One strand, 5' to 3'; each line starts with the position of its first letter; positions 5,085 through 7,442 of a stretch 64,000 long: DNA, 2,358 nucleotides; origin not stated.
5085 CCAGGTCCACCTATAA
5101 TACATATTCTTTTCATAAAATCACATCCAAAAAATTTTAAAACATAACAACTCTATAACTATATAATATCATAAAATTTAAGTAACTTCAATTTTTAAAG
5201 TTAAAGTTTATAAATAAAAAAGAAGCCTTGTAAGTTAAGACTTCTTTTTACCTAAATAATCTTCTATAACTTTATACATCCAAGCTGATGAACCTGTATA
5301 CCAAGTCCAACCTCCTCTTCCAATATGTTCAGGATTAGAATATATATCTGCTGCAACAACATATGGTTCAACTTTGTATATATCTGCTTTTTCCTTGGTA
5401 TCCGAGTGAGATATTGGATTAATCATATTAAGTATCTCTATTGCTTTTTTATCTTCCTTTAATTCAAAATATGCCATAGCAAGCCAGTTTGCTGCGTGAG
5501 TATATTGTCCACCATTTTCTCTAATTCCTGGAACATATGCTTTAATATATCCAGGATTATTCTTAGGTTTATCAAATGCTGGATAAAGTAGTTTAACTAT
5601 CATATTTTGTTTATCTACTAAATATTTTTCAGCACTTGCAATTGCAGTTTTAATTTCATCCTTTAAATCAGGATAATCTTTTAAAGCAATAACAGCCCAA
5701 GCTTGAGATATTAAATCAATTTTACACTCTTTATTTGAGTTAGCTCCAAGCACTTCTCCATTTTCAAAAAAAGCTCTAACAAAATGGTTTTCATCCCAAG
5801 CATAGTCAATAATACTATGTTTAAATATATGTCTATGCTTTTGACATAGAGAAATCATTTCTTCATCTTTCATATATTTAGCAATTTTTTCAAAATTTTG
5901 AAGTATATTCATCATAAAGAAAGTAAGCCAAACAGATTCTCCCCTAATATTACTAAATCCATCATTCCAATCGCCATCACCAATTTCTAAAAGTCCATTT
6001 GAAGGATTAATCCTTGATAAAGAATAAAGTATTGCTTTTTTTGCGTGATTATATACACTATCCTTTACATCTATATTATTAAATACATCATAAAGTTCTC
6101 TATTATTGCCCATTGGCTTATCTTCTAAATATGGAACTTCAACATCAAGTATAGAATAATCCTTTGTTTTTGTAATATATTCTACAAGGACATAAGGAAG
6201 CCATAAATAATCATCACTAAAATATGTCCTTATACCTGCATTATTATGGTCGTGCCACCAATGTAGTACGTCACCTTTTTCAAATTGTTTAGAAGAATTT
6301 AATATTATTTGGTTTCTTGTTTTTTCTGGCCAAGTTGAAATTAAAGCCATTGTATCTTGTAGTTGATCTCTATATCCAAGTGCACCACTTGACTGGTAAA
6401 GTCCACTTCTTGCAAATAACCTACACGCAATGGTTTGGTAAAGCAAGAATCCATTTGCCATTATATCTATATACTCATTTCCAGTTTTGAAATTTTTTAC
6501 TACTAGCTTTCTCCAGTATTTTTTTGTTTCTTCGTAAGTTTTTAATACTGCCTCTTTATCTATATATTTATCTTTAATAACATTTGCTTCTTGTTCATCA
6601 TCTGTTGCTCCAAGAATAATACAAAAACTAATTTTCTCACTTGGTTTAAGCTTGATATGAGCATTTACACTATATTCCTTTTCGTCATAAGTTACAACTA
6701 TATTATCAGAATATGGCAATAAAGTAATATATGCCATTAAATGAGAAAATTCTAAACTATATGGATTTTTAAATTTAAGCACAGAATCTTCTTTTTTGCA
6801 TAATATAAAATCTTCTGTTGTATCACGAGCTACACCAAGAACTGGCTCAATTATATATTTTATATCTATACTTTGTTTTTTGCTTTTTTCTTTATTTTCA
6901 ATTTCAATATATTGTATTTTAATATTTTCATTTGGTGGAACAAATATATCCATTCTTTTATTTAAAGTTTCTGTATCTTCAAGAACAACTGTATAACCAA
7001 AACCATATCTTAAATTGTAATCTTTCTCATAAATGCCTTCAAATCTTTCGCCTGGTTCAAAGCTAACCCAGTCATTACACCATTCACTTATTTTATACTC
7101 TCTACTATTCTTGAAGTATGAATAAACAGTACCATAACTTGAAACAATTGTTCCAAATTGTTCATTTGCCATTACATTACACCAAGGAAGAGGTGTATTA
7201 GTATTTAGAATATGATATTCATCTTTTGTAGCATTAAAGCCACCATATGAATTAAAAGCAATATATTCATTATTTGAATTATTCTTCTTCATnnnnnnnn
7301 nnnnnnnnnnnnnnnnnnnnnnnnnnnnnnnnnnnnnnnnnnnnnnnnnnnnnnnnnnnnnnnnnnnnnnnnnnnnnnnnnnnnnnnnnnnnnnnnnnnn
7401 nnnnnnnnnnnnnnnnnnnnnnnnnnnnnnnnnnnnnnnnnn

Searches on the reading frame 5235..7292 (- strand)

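Call 67: search_protein_families(library=pfam, proteins=[window:5235-7292:-], max_evalue=0.001)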
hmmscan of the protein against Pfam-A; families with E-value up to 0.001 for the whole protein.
window:5235-7292:- (685 aa): 2 families
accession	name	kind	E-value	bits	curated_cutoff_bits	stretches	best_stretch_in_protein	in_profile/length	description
PF17167.11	Glyco_hydro_94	-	2.1e-100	336.9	27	1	259-679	1-417/420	Glycosyl hydrolase 94 superfamily, catalytic domain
PF06165.18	GH94_b-supersand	-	6.3e-25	88.5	23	2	90-192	76-187/251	Glycosyl hydrolase 94, supersandwich domain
